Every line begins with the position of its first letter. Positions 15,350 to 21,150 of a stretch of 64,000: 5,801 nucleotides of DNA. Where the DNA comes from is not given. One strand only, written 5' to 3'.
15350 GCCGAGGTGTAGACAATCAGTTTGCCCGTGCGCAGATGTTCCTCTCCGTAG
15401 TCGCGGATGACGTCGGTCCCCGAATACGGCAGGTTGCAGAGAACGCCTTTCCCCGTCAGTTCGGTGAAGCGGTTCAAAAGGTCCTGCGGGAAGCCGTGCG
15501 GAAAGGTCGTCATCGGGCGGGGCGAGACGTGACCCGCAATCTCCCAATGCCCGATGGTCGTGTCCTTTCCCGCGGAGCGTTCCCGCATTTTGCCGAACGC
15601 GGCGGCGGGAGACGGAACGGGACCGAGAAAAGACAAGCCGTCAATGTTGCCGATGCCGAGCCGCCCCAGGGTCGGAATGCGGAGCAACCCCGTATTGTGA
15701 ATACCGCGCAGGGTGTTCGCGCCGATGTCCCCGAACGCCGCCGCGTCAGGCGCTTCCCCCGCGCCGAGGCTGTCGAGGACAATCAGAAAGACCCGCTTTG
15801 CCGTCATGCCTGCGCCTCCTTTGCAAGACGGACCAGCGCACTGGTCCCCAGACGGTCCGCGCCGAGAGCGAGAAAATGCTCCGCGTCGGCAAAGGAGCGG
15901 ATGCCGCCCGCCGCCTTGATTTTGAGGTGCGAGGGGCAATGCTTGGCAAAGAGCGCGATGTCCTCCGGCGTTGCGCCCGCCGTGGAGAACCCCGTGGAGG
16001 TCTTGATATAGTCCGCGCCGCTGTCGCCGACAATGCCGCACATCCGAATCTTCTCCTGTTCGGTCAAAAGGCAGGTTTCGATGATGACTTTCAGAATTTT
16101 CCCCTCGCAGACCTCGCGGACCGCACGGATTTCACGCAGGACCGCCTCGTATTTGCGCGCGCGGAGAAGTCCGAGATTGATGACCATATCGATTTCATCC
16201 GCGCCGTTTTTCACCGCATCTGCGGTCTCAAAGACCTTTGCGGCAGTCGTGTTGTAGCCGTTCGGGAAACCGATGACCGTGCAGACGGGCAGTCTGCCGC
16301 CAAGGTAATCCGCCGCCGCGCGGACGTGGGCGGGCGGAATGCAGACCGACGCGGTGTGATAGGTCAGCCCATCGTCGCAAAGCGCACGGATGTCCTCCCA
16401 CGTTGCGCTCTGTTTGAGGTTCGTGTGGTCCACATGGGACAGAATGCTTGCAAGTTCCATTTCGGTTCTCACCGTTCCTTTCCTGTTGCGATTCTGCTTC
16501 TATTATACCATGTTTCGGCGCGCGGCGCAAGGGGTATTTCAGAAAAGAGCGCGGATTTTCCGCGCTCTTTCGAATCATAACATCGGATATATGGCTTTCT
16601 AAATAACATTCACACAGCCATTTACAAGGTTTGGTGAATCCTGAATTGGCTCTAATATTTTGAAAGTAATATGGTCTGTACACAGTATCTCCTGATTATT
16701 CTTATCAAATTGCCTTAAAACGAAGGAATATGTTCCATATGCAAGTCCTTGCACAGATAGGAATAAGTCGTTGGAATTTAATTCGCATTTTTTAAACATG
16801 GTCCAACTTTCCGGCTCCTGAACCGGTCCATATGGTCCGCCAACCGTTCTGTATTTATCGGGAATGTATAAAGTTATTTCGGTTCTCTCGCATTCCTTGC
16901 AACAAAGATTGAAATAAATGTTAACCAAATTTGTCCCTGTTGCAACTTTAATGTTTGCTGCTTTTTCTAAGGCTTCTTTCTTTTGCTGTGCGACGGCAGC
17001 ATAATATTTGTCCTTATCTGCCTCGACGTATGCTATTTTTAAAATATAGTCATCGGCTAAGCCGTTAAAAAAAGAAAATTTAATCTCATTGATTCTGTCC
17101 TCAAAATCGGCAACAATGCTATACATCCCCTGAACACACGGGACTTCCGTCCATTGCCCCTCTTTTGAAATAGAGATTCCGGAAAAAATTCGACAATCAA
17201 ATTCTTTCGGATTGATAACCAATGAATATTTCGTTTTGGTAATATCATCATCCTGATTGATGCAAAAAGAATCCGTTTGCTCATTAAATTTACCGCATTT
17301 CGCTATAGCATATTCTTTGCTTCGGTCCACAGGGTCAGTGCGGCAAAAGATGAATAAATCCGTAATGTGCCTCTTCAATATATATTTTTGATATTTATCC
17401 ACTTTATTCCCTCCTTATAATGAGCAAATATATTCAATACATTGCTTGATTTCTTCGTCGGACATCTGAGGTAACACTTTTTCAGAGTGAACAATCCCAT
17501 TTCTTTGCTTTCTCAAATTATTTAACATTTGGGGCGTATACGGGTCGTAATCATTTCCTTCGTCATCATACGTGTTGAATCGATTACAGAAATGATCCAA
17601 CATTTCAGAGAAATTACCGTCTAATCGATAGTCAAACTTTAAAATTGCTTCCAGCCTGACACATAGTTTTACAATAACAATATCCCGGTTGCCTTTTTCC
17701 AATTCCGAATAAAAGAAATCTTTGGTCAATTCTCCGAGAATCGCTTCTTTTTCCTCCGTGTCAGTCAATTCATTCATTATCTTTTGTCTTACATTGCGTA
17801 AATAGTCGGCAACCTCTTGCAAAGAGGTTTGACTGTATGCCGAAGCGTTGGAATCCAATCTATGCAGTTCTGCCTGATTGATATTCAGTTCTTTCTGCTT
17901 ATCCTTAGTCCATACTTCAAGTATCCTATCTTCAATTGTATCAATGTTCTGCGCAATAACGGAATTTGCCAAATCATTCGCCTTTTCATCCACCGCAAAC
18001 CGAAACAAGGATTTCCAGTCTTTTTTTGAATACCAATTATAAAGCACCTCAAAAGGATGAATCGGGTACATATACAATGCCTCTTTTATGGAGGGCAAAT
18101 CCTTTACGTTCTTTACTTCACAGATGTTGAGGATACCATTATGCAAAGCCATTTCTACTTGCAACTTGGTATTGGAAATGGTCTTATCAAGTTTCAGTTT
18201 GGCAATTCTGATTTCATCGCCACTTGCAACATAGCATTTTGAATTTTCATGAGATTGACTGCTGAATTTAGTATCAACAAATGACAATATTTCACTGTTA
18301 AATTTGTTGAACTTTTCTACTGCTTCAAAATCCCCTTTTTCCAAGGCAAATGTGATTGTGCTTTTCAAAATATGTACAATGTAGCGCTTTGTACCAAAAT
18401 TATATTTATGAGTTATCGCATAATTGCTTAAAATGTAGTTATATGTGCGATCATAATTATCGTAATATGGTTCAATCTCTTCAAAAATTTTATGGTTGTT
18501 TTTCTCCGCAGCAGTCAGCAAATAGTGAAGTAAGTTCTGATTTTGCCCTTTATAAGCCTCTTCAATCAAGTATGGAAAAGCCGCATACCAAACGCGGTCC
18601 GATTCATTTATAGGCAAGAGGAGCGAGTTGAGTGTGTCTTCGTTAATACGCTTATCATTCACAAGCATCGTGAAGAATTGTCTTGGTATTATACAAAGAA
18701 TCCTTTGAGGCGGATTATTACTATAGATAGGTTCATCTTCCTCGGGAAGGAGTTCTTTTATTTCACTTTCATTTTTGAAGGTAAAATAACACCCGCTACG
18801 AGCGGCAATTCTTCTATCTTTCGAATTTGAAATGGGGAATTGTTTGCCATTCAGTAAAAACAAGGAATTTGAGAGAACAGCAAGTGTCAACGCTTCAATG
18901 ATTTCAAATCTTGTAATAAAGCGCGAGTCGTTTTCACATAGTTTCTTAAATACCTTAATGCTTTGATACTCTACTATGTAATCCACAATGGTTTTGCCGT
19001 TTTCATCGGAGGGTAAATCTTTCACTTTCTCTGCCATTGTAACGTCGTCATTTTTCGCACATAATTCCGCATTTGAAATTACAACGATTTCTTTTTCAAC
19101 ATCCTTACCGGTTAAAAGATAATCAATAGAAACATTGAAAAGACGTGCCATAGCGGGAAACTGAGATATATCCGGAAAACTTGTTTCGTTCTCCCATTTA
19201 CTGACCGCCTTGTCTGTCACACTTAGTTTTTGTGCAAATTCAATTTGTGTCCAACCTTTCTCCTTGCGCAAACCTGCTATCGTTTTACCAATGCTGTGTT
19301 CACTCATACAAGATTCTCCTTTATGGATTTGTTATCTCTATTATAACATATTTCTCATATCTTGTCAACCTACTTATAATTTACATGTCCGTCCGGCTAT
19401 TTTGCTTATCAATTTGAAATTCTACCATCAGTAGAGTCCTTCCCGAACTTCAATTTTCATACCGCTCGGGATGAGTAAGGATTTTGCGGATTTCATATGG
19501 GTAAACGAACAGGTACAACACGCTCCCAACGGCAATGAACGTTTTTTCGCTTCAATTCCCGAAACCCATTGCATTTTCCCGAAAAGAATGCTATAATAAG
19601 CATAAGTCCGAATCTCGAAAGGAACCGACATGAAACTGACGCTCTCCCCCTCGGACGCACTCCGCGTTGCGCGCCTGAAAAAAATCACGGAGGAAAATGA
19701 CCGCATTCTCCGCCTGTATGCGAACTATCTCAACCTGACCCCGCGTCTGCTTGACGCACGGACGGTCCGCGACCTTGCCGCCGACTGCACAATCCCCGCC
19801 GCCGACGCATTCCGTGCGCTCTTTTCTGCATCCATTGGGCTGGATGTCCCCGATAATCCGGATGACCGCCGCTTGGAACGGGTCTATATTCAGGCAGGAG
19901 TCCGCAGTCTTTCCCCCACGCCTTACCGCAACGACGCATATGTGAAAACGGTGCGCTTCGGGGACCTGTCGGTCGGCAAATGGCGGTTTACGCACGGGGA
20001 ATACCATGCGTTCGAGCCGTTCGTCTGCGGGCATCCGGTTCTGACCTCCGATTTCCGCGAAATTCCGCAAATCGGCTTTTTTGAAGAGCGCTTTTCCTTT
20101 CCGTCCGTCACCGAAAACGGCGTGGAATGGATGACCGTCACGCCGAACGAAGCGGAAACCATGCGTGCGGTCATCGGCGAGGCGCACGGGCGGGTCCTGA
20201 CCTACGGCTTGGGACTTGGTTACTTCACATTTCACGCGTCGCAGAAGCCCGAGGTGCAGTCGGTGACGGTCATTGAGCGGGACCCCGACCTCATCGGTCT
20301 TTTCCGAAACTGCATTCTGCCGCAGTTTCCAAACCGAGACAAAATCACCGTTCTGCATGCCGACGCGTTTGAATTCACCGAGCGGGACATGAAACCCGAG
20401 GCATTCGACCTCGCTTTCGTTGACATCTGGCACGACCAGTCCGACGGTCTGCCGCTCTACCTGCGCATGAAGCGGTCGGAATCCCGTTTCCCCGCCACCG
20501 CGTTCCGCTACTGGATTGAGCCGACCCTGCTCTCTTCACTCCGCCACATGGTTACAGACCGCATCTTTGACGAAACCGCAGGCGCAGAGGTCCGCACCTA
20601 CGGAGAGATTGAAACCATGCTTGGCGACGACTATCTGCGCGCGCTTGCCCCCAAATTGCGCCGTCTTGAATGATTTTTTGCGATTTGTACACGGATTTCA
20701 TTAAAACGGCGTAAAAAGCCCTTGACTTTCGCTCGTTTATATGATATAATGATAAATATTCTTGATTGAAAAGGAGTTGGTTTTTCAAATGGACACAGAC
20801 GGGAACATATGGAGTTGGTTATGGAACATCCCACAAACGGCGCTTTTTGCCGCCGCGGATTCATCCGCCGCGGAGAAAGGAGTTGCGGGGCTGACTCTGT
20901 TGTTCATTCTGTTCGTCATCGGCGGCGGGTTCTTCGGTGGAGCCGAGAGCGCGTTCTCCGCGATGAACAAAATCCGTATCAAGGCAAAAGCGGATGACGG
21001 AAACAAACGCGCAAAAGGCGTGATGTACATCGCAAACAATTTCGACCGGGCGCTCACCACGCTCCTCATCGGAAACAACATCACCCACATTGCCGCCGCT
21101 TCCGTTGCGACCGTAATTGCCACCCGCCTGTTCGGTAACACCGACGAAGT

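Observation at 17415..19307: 630-aa protein fusing an XRE HTH to a C-terminal HEPN-like R-N-x3-H module through a ~450-aa unknown helical region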

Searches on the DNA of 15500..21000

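Call 91: search_rna_families(source=window, start=15500, end=21000, threshold=gathering)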
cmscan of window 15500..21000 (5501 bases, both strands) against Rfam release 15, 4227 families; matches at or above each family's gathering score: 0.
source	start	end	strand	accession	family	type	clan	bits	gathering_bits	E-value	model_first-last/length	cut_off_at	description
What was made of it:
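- No conserved RNA gene or Rfam family lies nearby (call 91).
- Tried and rejected: No matches (call 91).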

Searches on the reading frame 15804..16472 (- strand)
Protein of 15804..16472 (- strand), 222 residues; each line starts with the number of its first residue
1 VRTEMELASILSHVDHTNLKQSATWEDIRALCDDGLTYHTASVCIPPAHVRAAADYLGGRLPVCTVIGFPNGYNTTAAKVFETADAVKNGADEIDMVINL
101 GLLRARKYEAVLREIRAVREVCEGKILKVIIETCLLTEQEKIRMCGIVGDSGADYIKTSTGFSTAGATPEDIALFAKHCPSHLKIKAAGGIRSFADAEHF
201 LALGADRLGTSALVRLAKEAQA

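Call 67: find_encoding_contigs(protein=window:15804-16472:-, flank=7000, max_places=8)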
Protein window:15804-16472:- (222 aa): no gene with exactly this product is on record in the collection.

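Call 68: find_encoding_contigs(protein=window:15804-16460:-, flank=7000, max_places=8)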
Protein window:15804-16460:- (218 aa): no gene with exactly this product is on record in the collection.
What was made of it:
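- Tried and rejected: Exact look-up of the flanking DeoC protein, with two alternative starts, found nothing on record (calls 67, 68).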
